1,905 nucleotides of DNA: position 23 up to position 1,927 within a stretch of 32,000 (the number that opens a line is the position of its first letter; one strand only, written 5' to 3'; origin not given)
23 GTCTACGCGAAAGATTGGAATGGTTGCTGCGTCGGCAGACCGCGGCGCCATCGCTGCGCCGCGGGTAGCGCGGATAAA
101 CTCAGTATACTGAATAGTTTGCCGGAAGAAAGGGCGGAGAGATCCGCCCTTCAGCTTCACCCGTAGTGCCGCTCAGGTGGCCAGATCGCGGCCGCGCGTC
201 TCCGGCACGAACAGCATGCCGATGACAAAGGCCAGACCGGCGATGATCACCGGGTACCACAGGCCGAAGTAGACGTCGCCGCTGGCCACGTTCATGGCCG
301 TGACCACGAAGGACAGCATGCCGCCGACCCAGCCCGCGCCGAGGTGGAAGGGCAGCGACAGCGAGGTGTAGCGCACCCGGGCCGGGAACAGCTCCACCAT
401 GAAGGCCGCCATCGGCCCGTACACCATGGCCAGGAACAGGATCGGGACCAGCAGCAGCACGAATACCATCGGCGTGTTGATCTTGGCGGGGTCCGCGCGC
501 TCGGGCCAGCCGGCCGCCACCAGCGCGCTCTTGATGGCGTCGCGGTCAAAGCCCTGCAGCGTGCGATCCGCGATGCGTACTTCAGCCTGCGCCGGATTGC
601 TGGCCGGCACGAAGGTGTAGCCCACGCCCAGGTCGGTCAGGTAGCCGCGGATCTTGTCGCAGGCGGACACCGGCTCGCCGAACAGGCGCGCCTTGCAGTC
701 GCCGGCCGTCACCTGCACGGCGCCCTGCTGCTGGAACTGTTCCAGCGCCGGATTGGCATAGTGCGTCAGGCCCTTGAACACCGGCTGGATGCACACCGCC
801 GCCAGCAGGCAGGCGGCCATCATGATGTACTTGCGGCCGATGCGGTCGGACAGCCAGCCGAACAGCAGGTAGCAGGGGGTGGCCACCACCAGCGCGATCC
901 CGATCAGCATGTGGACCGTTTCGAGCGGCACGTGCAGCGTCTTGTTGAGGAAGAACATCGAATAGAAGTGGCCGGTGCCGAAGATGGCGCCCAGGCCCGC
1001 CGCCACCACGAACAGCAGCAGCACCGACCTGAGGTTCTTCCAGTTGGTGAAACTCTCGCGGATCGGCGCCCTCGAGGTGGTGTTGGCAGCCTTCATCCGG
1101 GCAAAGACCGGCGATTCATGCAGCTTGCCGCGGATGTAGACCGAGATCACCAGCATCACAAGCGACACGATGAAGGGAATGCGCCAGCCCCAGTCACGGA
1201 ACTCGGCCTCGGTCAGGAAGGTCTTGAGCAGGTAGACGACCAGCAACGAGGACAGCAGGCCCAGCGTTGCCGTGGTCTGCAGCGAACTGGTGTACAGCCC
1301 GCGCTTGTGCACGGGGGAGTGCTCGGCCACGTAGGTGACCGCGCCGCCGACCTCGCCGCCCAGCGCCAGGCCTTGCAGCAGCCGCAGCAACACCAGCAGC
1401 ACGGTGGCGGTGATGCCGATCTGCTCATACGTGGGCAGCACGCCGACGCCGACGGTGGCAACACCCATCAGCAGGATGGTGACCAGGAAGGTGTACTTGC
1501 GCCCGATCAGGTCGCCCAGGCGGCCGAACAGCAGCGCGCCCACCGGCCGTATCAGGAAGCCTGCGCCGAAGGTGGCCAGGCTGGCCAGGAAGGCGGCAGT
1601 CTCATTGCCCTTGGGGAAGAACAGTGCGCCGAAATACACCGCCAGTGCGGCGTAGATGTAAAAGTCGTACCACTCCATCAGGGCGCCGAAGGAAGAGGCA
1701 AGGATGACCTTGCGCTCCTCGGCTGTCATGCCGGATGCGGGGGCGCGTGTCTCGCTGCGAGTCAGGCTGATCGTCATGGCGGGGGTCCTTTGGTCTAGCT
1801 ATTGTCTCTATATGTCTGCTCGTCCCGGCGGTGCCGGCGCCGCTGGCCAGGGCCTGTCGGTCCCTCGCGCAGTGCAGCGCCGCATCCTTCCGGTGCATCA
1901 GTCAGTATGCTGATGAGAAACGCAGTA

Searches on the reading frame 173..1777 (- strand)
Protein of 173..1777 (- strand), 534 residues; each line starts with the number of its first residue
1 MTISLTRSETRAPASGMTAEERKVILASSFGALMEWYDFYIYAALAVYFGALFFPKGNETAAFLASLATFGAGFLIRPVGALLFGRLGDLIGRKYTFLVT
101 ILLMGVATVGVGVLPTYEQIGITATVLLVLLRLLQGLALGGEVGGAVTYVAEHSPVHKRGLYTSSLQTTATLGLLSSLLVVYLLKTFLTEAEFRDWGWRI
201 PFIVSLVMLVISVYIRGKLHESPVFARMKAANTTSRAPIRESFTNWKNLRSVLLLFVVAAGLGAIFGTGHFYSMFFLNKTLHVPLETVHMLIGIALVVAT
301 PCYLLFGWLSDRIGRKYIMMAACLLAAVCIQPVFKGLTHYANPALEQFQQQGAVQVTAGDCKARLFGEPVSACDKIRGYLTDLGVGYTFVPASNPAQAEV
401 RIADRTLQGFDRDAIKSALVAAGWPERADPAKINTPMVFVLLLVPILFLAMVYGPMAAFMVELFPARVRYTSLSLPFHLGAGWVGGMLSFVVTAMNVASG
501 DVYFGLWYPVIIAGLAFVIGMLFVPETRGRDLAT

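Call 7: search_protein_families(library=pfam, proteins=[window:173-1777:-])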
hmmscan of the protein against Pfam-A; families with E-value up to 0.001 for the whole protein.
window:173-1777:- (534 aa): 2 families
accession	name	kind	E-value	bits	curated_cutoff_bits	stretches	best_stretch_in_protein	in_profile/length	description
PF00083.30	Sugar_tr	-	3.6e-37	128.8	22.3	2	26-239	3-211/452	Sugar (and other) transporter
PF07690.21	MFS_1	-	1.1e-24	87.5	33.4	1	60-330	29-282/347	Major Facilitator Superfamily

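Call 25: find_encoding_contigs(protein=window:173-1777:-, flank=10000, max_places=2)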
Protein window:173-1777:- (534 aa): 24 contigs read that carry it; 2 places shown.
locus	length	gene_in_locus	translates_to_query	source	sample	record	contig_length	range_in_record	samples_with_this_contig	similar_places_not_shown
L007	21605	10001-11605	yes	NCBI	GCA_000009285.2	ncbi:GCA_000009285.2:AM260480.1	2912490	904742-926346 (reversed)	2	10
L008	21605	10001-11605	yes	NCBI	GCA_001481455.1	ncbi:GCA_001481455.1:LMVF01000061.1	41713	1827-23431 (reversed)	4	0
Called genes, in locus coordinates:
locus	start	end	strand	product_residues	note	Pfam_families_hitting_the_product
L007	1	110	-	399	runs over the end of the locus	PF00202:Aminotran_3 (faint), PF00155:Aminotran_1_2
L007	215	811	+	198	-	PF12844:HTH_19, PF13560:HTH_31, PF01381:HTH_3, PF13443:HTH_26 (weak), PF07883:Cupin_2 (weak)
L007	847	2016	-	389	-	PF00111:Fer2 (weak), PF13085:Fer2_3 (faint), PF01799:Fer2_2, PF06240:COXG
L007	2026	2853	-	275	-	PF00941:FAD_binding_5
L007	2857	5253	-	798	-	PF01315:Ald_Xan_dh_C, PF02738:MoCoBD_1, PF20256:MoCoBD_2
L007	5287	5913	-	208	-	PF00857:Isochorismatase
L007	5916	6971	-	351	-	PF26233:NicX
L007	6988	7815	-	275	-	PF00561:Abhydrolase_1, PF12146:Hydrolase_4, PF12697:Abhydrolase_6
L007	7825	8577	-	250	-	PF17645:Amdase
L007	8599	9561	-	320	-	PF04909:Amidohydro_2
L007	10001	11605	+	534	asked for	PF00083:Sugar_tr, PF07690:MFS_1, PF00083:Sugar_tr (weak)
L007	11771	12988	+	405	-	PF13433:Peripla_BP_5, PF13458:Peripla_BP_6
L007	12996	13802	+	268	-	PF00005:ABC_tran, PF13304:AAA_21 (faint), PF12399:BCA_ABC_TP_C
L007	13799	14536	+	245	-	PF00005:ABC_tran, PF02463:SMC_N (faint)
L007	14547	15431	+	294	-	PF02653:BPD_transp_2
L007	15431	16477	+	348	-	PF02653:BPD_transp_2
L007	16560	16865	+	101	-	PF00355:Rieske, PF13806:Rieske_2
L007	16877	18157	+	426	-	PF00890:FAD_binding_2 (faint), PF01134:GIDA (faint), PF01262:AlaDh_PNT_C (faint), PF01266:DAO (faint), PF01494:FAD_binding_3 (faint), PF07992:Pyr_redox_2, PF00070:Pyr_redox, PF14759:Reductase_C, +3 more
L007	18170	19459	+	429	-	PF00355:Rieske, PF00848:Ring_hydroxyl_A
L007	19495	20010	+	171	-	PF13577:SnoaL_4, PF00866:Ring_hydroxyl_B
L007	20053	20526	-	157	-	PF22381:Staph_reg_Sar_Rot (weak), PF01047:MarR, PF12802:MarR_2, PF13412:HTH_24 (weak), PF13463:HTH_27 (weak)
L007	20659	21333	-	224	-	-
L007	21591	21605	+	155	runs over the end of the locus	PF00383:dCMP_cyt_deam_1, PF14437:MafB19-deam, PF14439:Bd3614-deam (weak)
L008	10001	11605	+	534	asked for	PF00083:Sugar_tr, PF07690:MFS_1, PF00083:Sugar_tr (weak)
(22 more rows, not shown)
